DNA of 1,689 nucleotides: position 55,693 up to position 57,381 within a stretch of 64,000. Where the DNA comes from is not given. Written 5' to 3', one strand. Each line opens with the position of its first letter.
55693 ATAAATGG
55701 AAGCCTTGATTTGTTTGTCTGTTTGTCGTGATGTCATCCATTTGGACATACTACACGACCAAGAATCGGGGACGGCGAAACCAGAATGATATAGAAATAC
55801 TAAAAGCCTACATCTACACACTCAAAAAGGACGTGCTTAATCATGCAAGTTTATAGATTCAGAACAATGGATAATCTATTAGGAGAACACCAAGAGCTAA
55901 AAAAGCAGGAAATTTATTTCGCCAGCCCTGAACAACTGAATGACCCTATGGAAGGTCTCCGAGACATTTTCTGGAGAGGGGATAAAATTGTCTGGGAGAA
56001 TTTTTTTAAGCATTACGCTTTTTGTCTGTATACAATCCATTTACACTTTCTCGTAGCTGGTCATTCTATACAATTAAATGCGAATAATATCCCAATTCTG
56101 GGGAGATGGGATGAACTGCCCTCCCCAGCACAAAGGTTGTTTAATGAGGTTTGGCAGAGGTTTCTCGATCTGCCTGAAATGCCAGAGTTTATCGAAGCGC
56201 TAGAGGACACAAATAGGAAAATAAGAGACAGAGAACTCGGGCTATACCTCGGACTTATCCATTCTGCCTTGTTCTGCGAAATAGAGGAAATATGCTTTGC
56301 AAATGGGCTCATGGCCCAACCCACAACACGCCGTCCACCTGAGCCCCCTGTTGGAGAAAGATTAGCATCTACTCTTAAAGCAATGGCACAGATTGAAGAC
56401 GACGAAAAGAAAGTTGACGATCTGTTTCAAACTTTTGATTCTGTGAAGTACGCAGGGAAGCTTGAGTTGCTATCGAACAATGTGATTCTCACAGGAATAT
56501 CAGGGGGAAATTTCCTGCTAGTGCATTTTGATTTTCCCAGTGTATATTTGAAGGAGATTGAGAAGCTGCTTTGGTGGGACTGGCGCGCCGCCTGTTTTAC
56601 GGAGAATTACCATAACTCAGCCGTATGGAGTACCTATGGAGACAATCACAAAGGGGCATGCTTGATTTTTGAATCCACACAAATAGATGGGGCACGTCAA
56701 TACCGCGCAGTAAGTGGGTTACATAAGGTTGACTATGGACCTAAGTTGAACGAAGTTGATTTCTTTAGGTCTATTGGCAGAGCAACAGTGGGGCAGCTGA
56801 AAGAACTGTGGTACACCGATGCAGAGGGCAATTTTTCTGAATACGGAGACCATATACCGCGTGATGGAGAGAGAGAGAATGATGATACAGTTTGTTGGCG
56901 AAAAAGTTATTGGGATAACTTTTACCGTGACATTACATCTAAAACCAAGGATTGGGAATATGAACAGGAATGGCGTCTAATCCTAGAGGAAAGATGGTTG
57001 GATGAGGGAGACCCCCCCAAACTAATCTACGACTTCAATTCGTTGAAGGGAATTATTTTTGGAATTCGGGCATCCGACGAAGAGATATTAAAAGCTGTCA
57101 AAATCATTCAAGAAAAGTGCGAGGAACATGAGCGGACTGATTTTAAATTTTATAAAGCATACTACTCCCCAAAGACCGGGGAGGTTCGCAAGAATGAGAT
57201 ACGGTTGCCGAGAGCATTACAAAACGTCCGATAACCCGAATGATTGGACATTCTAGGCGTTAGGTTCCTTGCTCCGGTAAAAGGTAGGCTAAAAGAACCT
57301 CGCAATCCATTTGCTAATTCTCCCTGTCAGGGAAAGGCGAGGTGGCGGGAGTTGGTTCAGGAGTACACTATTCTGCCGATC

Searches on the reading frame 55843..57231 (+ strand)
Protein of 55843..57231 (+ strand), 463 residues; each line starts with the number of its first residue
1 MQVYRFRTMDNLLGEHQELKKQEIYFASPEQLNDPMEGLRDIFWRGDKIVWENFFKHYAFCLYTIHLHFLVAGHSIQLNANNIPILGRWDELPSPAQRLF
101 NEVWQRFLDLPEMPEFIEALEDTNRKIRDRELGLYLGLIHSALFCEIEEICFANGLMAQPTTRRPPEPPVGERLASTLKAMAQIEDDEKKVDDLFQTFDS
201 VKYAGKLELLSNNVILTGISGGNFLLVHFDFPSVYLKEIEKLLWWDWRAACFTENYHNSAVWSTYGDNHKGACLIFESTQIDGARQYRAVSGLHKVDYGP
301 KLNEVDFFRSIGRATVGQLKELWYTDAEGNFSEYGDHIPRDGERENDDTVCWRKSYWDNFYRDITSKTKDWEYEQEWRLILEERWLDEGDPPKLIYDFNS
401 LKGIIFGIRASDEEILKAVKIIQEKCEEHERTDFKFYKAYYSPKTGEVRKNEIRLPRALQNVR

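Call 3: search_protein_families(library=pfam, proteins=[window:55843-57231:+], max_evalue=0.1)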
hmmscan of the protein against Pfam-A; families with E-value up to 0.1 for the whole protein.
window:55843-57231:+ (463 aa): 1 family
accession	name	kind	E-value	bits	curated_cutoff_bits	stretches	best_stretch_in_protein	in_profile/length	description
PF11185.13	DUF2971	-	5.9e-07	31.2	22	1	262-379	2-89/89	Protein of unknown function (DUF2971)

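Call 4: search_protein_families(library=padloc, proteins=[window:55843-57231:+], max_evalue=0.1)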
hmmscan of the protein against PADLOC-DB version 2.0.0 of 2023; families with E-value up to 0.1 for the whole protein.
window:55843-57231:+ (463 aa): 4 families
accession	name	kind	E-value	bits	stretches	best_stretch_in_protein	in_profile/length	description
PDLC04990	PDC-S31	-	2e-23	81.5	3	359-444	177-249/259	-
PDLC04994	PDC-S31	-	7.3e-21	72.7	3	356-429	181-254/273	-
PDLC04991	PDC-S31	-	4.3e-18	63.8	3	364-434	129-190/208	-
PDLC04992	PDC-S31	-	5.4e-07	27.6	2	360-383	138-160/220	-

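Call 5: search_protein_families(library=ncbifam, proteins=[window:55843-57231:+], max_evalue=0.1)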
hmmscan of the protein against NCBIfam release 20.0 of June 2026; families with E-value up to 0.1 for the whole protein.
window:55843-57231:+ (463 aa): 0 families
